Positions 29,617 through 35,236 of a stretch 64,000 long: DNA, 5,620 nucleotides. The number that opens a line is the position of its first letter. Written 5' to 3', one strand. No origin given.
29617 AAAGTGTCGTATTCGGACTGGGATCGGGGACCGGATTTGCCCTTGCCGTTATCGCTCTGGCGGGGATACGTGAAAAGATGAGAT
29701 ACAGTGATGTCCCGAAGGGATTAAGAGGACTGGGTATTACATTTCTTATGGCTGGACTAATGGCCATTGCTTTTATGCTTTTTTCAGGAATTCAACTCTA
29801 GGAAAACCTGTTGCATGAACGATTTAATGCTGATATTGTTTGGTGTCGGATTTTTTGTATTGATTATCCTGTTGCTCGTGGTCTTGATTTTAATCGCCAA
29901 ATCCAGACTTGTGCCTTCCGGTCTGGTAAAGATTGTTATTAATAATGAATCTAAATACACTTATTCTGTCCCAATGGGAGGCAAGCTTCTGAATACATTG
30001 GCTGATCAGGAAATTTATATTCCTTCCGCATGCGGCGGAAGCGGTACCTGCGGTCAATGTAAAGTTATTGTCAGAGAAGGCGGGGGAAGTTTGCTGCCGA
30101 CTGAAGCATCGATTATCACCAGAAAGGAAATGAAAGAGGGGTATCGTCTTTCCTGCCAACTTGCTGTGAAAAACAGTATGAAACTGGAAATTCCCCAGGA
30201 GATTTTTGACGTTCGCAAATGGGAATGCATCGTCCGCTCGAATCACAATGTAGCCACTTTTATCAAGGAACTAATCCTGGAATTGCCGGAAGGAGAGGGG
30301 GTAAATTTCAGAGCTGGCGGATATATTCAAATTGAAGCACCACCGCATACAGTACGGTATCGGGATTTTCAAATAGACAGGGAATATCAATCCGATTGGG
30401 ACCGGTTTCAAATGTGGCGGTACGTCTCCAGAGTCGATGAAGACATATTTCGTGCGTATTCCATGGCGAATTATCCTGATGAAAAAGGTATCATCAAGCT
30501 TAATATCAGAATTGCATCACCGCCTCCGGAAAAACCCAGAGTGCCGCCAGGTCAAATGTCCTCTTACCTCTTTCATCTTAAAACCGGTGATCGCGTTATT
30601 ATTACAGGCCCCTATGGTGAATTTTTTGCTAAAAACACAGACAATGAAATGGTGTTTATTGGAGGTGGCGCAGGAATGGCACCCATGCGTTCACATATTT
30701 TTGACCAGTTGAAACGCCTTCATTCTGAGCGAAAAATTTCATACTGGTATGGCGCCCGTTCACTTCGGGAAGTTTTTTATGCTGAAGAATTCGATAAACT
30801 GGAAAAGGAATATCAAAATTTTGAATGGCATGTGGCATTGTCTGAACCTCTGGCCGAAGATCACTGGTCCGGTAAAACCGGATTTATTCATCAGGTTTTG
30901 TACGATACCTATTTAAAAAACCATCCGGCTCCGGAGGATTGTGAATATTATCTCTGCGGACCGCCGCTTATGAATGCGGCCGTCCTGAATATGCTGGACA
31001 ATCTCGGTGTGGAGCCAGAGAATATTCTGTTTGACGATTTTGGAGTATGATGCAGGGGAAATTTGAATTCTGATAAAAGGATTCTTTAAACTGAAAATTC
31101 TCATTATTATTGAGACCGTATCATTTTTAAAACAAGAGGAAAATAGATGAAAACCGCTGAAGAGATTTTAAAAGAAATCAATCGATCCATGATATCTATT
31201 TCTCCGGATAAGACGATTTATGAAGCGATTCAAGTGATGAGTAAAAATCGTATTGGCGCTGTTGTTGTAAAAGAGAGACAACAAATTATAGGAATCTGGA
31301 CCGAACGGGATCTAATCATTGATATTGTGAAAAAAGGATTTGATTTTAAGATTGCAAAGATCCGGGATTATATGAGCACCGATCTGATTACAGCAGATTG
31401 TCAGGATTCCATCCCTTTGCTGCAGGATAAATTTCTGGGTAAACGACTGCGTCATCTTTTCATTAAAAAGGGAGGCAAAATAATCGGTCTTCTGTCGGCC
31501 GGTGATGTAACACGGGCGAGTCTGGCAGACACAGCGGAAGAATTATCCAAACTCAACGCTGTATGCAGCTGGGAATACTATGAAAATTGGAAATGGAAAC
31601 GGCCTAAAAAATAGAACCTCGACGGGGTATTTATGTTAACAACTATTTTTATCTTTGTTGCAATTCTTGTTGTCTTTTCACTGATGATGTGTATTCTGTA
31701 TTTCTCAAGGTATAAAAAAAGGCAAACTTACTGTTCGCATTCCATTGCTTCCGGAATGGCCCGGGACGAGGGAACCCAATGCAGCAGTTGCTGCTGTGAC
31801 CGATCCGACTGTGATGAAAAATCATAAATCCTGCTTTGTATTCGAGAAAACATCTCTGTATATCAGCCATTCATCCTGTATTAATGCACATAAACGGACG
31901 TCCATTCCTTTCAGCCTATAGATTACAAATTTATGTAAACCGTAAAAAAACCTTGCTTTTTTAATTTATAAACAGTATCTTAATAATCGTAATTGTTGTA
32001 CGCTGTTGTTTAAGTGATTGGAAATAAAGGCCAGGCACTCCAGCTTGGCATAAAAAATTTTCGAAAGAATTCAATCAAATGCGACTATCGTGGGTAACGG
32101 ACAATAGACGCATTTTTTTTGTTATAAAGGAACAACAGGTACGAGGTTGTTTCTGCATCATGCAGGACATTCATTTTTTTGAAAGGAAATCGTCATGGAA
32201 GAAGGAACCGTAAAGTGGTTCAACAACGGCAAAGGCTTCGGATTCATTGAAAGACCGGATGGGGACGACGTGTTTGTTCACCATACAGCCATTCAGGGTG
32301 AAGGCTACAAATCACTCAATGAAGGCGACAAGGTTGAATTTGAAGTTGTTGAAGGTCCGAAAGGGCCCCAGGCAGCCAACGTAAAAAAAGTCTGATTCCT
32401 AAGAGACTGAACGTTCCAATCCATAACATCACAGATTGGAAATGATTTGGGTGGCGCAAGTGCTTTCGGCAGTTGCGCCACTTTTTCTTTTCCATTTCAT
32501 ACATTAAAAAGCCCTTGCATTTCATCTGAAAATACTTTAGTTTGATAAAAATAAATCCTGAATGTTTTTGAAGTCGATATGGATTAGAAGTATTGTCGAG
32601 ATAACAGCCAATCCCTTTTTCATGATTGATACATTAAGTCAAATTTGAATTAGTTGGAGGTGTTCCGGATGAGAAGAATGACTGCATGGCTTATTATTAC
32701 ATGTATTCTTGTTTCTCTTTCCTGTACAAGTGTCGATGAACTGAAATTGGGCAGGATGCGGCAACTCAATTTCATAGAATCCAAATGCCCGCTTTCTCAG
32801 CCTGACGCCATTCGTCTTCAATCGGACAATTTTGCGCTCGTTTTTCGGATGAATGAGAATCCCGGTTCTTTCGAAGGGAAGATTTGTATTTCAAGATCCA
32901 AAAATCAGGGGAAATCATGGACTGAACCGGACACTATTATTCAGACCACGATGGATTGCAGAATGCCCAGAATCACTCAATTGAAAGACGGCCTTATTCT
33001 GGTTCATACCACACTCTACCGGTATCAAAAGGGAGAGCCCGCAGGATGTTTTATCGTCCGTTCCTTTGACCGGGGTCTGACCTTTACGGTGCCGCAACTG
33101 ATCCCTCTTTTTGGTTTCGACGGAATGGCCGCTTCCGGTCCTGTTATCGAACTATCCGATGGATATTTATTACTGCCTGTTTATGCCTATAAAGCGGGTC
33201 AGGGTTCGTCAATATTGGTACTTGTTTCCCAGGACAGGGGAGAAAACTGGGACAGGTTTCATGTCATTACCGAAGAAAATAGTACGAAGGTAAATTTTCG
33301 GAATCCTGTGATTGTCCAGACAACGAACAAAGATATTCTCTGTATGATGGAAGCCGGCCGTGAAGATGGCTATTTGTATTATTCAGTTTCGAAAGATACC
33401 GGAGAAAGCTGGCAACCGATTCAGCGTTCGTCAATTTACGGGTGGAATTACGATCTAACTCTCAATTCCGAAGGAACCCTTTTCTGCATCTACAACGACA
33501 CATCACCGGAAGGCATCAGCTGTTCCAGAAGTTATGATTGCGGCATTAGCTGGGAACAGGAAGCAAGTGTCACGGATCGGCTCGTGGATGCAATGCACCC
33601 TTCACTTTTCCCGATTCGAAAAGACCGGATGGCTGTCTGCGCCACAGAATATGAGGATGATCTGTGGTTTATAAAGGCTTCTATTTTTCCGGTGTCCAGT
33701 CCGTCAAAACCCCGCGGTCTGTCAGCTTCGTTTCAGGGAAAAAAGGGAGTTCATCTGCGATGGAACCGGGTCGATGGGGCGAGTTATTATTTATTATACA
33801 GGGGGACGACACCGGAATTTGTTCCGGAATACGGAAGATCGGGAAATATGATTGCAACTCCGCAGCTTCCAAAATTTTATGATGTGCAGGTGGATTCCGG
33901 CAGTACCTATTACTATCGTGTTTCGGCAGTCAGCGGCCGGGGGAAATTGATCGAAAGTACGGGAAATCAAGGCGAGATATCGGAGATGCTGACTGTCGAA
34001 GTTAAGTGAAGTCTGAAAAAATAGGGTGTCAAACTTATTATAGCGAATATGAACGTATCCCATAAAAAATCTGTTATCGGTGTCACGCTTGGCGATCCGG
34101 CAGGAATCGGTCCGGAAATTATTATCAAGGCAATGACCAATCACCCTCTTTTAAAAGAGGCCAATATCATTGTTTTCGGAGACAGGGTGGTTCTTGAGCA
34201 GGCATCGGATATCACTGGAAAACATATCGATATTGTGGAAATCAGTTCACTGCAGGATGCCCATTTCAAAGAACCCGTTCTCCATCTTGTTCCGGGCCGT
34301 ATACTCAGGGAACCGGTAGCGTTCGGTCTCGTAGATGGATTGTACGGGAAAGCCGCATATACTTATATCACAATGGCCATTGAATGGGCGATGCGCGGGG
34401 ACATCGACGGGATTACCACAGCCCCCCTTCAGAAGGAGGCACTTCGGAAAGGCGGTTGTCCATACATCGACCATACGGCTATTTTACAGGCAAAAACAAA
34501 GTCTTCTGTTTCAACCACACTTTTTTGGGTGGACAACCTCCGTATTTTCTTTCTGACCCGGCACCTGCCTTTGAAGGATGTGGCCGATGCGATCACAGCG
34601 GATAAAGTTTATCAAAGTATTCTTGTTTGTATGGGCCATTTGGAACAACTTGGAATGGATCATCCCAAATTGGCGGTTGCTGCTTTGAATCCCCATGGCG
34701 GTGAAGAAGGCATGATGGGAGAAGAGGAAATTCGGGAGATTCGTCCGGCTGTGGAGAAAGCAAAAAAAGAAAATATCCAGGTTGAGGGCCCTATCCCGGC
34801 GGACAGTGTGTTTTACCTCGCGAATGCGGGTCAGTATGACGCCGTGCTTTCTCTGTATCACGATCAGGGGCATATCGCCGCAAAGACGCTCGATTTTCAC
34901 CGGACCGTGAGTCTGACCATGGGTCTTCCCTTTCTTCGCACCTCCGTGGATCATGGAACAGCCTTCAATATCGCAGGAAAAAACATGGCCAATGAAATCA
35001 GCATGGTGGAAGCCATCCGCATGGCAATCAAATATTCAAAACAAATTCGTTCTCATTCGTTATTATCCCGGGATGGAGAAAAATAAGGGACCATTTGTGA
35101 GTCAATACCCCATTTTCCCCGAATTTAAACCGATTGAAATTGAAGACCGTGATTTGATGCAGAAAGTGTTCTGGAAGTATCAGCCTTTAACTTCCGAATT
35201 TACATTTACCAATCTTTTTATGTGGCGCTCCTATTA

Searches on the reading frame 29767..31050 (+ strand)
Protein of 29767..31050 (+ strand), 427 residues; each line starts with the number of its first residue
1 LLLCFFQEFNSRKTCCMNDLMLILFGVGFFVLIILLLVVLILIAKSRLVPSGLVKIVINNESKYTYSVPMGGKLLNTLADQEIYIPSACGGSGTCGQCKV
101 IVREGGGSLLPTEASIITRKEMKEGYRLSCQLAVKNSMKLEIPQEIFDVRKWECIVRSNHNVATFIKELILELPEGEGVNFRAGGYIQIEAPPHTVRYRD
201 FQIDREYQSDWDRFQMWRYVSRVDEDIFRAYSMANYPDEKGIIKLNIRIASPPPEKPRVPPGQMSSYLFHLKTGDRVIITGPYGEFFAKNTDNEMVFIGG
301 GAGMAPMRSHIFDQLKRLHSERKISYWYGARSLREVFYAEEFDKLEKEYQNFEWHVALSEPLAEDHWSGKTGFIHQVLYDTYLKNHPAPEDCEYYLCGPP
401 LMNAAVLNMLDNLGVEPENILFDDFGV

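Call 64: search_protein_families(library=pfam, proteins=[window:29767-31050:+], max_evalue=0.001)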
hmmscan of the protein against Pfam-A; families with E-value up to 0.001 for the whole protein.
window:29767-31050:+ (427 aa): 3 families
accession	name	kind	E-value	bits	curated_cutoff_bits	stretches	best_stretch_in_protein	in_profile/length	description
PF00175.26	NAD_binding_1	-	1.4e-15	58.3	22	1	297-406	1-107/109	Oxidoreductase NAD-binding domain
PF00111.32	Fer2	-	1.1e-11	44.9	21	1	60-135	4-77/77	2Fe-2S iron-sulfur cluster binding domain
PF00970.30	FAD_binding_6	-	4.3e-11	43.5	21.1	1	223-286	43-97/99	Oxidoreductase FAD-binding domain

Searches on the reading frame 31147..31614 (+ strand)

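Call 65: search_protein_families(library=pfam, proteins=[window:31147-31614:+], max_evalue=0.001)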
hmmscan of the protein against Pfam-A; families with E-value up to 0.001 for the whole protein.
window:31147-31614:+ (155 aa): 1 family
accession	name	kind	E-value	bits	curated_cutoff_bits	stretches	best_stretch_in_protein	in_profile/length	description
PF00571.33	CBS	-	1.5e-18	67.2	24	2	9-58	2-53/57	CBS domain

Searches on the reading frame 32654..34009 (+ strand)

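Call 65: search_protein_families(library=pfam, proteins=[window:32654-34009:+], max_evalue=0.001)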
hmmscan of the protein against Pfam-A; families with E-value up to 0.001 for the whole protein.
window:32654-34009:+ (451 aa): 5 families
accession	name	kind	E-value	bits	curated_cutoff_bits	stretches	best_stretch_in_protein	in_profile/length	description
PF13088.12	BNR_2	-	1e-19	71.4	31.4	1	76-302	17-250/277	BNR repeat-like domain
PF13859.12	BNR_3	-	1.3e-08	35.1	27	1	56-254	8-211/308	BNR repeat-like domain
PF02012.26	BNR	-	4e-07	29.5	27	0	191-200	2-11/12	BNR/Asp-box repeat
PF15902.12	Sortilin-Vps10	-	6.1e-07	29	33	1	189-283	47-139/446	Sortilin, neurotensin receptor 3,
PF15899.11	BNR_6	-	0.00083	19.7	27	0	81-91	3-13/14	BNR-Asp box repeat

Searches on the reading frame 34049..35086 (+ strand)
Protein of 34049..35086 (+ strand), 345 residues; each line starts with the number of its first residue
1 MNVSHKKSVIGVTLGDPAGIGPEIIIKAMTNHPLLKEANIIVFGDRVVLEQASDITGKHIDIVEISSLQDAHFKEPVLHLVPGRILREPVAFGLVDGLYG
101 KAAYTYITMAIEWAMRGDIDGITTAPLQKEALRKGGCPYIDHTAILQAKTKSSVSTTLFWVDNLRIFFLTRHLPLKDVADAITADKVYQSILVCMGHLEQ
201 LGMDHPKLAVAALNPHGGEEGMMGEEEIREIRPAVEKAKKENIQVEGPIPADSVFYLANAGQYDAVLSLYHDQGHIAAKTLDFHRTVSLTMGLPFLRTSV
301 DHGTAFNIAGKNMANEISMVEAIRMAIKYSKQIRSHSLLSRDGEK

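Call 64: search_protein_families(library=pfam, proteins=[window:34049-35086:+], max_evalue=0.001)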
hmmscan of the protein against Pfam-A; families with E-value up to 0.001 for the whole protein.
window:34049-35086:+ (345 aa): 1 family
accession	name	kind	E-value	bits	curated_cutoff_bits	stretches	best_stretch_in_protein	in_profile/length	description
PF04166.17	PdxA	-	1.6e-96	323.6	27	1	38-326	3-286/286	Pyridoxal phosphate biosynthetic protein PdxA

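Call 70: find_homologous_proteins(query=window:34049-35086:+, max_evalue=1e-60)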
Query window:34049-35086:+ (345 aa): 7103 proteins with E <= 1e-60 among 8000 candidates; the best 120 are listed.
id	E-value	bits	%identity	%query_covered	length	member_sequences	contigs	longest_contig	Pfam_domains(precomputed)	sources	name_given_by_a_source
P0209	7.0e-223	757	98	100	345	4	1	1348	PF04166.18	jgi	jgi:4-hydroxythreonine-4-phosphate dehydrogenase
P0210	5.6e-200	682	88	100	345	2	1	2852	PF04166.18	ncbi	-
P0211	8.3e-197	671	86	100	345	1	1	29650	PF04166.18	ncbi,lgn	-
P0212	1.5e-172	591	76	99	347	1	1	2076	PF04166.18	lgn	-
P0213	2.4e-165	568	74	99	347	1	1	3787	PF04166.18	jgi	jgi:4-hydroxythreonine-4-phosphate dehydrogenase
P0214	4.3e-164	564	73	98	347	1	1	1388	PF04166.18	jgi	jgi:4-hydroxythreonine-4-phosphate dehydrogenase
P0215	3.5e-124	433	58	95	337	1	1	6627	PF04166.18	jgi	jgi:4-phospho-D-threonate 3-dehydrogenase / 4-phospho-D-erythronate 3-dehydrogenase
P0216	1.3e-122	427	58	99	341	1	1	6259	PF04166.18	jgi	jgi:4-phospho-D-threonate 3-dehydrogenase / 4-phospho-D-erythronate 3-dehydrogenase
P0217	2.6e-122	426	58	96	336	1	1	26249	PF04166.18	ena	-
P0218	6.7e-122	425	58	96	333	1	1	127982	PF04166.18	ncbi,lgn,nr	ncbi:4-hydroxythreonine-4-phosphate dehydrogenase PdxA [bacterium]|nr:4-hydroxythreonine-4-phosphate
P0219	4.9e-121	422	57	95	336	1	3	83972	PF04166.18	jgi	jgi:4-hydroxythreonine-4-phosphate dehydrogenase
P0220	5.6e-121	422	58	96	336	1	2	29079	PF04166.18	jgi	jgi:4-hydroxythreonine-4-phosphate dehydrogenase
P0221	6.6e-121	422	56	95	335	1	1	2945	PF04166.18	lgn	-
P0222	1.7e-120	420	59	94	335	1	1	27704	PF04166.18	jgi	jgi:4-hydroxythreonine-4-phosphate dehydrogenase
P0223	3.0e-120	420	56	95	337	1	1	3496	PF04166.18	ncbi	-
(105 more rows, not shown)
